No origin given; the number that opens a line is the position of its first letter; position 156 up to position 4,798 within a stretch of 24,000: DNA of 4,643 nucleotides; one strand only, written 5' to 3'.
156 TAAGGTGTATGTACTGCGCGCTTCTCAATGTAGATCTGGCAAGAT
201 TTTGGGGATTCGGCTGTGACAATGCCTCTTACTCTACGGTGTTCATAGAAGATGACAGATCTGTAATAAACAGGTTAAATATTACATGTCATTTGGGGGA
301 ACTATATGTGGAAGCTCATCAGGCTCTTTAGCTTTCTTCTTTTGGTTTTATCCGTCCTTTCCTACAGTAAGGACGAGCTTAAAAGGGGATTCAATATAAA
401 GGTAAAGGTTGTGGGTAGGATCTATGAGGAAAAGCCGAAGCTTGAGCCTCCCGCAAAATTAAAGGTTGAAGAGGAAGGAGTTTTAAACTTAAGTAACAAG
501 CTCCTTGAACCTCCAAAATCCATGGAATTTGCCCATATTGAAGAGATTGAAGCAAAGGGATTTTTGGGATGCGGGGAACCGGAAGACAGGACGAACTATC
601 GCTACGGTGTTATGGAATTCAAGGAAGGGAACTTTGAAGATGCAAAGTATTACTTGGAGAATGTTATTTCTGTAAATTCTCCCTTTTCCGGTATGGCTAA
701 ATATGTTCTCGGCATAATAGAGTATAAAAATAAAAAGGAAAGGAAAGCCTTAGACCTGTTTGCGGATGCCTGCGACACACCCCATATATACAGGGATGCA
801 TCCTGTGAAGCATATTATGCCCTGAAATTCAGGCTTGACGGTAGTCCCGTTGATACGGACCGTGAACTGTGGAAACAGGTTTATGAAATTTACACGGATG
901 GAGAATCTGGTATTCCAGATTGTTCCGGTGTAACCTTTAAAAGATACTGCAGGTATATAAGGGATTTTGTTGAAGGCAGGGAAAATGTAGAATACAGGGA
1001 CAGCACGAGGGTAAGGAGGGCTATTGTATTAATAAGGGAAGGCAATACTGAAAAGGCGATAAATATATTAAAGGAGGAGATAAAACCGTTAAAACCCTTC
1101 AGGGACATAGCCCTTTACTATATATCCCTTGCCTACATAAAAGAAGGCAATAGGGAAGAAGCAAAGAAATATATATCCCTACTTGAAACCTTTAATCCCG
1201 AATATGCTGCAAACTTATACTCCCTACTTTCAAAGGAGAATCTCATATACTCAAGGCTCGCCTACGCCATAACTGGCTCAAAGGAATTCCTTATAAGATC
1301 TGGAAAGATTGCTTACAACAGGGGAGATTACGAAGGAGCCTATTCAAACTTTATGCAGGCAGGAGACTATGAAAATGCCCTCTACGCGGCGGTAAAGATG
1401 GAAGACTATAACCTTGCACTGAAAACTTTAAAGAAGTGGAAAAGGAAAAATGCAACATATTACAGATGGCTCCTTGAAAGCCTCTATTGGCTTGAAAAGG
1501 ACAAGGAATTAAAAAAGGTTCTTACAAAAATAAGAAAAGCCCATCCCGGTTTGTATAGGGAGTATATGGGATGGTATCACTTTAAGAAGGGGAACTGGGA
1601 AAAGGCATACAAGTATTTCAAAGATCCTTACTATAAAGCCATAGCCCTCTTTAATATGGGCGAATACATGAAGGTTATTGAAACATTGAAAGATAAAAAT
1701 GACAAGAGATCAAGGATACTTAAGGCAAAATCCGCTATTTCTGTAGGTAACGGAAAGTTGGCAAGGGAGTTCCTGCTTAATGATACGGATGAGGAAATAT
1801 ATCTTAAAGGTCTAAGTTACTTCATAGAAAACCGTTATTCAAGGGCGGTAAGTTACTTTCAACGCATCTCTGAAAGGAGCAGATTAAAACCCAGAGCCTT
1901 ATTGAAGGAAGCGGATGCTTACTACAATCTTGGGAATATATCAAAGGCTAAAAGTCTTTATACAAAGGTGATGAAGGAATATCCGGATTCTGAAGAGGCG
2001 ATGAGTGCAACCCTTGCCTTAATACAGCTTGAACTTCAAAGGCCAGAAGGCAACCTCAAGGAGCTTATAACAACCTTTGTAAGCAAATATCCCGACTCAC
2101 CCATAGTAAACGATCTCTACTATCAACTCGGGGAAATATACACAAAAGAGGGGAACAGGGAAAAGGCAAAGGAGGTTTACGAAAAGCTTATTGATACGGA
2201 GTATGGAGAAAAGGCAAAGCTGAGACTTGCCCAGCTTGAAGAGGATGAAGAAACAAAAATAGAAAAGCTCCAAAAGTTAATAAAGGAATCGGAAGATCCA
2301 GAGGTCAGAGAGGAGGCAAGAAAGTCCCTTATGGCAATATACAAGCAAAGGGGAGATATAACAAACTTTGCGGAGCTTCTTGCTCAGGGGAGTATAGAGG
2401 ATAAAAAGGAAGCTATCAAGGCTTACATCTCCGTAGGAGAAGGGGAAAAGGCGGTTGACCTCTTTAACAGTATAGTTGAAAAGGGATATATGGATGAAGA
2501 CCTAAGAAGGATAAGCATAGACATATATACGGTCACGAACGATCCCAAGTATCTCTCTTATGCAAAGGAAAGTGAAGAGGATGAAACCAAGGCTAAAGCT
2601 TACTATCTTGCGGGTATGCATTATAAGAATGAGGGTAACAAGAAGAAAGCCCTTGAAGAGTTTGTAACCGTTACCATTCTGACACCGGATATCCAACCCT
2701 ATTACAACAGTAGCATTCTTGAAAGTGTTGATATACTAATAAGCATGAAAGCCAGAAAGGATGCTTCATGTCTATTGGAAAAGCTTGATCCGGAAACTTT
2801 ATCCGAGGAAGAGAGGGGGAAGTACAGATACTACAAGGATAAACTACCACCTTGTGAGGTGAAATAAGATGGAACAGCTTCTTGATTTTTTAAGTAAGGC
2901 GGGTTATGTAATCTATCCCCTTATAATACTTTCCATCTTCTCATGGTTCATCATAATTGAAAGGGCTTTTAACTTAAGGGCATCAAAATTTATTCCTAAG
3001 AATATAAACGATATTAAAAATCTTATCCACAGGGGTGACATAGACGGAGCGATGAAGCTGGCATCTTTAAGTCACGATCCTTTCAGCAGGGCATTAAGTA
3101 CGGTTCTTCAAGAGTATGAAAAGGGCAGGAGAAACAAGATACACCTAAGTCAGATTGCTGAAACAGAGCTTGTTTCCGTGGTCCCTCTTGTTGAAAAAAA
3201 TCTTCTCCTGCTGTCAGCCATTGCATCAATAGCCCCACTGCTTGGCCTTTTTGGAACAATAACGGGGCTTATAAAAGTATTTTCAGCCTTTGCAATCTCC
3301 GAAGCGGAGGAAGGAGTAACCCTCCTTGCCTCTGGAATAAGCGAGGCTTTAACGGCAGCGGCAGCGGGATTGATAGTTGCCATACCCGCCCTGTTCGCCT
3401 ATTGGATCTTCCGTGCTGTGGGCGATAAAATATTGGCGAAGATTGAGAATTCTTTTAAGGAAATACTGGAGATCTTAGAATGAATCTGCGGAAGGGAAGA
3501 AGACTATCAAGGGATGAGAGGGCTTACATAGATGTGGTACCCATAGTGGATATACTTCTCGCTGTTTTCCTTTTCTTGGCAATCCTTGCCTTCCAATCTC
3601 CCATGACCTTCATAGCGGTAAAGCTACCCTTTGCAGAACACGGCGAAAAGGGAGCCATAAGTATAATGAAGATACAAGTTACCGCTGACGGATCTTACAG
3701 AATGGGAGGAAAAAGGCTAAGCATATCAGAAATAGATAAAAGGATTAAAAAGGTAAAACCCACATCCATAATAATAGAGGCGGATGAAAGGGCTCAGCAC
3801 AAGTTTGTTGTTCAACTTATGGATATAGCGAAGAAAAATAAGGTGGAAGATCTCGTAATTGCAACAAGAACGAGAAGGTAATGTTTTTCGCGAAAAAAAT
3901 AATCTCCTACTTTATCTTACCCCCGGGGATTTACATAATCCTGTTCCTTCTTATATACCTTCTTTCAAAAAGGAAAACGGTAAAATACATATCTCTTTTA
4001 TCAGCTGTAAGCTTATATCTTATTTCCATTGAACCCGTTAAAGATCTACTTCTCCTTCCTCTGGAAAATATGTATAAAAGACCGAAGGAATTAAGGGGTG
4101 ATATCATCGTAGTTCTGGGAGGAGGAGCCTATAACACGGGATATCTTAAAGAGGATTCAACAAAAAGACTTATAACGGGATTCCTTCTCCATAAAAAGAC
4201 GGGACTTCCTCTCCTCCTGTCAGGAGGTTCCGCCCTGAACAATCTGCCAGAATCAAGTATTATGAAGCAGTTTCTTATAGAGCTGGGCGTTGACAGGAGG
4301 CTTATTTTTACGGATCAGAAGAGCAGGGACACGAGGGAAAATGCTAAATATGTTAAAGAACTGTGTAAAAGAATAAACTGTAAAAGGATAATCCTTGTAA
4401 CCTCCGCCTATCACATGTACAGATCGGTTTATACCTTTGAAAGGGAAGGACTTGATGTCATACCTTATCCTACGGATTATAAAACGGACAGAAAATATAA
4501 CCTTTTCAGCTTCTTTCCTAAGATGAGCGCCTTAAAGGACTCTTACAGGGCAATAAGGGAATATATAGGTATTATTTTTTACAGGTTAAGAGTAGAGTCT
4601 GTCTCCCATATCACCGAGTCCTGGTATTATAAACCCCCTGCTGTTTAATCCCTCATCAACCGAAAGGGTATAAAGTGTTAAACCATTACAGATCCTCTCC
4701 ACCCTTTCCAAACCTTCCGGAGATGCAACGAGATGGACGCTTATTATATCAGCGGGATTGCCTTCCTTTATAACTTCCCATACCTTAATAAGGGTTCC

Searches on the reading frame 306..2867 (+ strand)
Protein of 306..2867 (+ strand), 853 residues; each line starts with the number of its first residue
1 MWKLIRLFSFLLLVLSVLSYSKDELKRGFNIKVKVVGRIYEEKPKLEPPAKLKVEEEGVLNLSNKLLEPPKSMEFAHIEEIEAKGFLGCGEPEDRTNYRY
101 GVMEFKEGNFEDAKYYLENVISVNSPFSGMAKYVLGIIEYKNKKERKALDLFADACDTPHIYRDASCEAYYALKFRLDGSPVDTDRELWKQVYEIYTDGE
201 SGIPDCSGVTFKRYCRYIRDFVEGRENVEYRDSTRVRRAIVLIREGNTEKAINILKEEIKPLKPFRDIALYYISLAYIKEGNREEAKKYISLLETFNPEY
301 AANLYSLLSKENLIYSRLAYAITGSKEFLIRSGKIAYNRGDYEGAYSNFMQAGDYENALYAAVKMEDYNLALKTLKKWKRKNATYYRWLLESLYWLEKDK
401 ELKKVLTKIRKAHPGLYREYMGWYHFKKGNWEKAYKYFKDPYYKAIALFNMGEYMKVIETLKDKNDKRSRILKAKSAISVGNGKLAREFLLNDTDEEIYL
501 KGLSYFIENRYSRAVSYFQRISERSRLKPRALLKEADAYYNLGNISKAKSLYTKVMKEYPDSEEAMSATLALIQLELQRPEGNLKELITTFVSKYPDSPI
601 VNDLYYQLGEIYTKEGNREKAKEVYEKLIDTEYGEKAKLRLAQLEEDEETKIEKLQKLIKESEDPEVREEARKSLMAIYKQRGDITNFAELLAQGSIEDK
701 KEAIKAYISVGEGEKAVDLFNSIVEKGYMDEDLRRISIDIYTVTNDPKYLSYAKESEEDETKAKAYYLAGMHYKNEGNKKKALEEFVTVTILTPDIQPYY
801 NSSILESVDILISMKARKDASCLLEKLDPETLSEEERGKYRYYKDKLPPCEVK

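Call 83: search_protein_families(library=pfam, proteins=[window:306-2867:+], max_evalue=0.001)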
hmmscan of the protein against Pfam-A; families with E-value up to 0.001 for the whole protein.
window:306-2867:+ (853 aa): 15 families
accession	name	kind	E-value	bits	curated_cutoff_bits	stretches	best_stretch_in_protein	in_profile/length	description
PF07719.23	TPR_2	-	1.3e-27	94.1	27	0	529-561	1-33/34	Tetratricopeptide repeat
PF13174.12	TPR_6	-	6.5e-21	73.9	26.3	1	531-562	2-33/33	Tetratricopeptide repeat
PF13181.12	TPR_8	-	1.4e-18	65.9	25.7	1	604-630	3-29/34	Tetratricopeptide repeat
PF14559.12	TPR_19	-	2.2e-17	63.6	25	1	507-571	3-66/68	Tetratricopeptide repeat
PF13428.12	TPR_14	-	5.5e-16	57.9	23.5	0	529-566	1-38/44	Tetratricopeptide repeat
PF13432.12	TPR_16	-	3e-15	56.7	32.7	0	499-562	1-64/65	Tetratricopeptide repeat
PF00515.34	TPR_1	-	2.3e-12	46.6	27.8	0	604-627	3-26/34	Tetratricopeptide repeat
PF13424.12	TPR_12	-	4.1e-11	43.4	30.1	0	96-157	5-73/77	Tetratricopeptide repeat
PF12895.13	ANAPC3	-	4.8e-11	43.2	27.2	0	441-490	26-79/82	Anaphase-promoting complex, cyclosome, subunit 3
PF09976.15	TPR_21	-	2.4e-08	34.4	25.5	1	512-628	59-172/193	Tetratricopeptide repeat-like domain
PF01535.26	PPR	-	4.1e-07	30.2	25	0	704-727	7-30/31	PPR repeat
PF13176.12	TPR_7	-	2.7e-06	27.4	27.9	0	605-634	2-31/36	Tetratricopeptide repeat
PF23300.3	HEAT_Nup120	-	7.3e-05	23.1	29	0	481-525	10-56/170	Nucleoporin Nup120, HEAT repeats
PF12688.13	TPR_5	-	7.6e-05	23.4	24.2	0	530-595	39-105/119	Tetratrico peptide repeat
PF10602.15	RPN7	-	0.00015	21.9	29.6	0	601-640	35-74/174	26S proteasome subunit RPN7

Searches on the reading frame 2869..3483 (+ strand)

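Call 83: search_protein_families(library=pfam, proteins=[window:2869-3483:+], max_evalue=0.001)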
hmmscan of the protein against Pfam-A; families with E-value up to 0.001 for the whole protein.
window:2869-3483:+ (204 aa): 1 family
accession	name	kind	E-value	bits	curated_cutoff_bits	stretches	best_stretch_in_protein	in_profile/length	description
PF01618.21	MotA_ExbB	-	2.5e-26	92.3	22.9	1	72-193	6-126/127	MotA/TolQ/ExbB proton channel family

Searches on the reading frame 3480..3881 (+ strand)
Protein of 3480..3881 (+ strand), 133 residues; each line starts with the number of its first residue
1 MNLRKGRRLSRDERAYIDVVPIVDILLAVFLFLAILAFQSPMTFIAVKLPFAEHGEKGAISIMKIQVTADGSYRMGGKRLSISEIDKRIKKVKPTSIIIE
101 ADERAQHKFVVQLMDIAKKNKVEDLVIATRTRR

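Call 83: search_protein_families(library=pfam, proteins=[window:3480-3881:+], max_evalue=0.001)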
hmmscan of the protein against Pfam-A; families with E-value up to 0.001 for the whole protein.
window:3480-3881:+ (133 aa): 1 family
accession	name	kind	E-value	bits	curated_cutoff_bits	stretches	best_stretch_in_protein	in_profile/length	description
PF02472.21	ExbD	-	6.4e-23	81.7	25.4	1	11-130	2-126/128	Biopolymer transport protein ExbD/TolR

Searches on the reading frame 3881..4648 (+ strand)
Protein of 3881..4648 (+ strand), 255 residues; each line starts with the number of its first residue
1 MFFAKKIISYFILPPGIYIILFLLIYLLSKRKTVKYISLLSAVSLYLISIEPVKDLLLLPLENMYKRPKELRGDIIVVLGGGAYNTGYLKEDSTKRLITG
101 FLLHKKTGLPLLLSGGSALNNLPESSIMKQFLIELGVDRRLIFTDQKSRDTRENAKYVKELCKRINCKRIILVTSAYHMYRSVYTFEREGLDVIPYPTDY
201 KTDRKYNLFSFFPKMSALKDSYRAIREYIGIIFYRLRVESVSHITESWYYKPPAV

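Call 83: search_protein_families(library=pfam, proteins=[window:3881-4648:+], max_evalue=0.001)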
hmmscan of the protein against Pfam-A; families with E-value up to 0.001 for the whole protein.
window:3881-4648:+ (255 aa): 1 family
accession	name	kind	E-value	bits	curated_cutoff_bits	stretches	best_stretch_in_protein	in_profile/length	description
PF02698.23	DUF218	-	9.3e-34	116.6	27.6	1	74-230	1-133/133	DUF218 domain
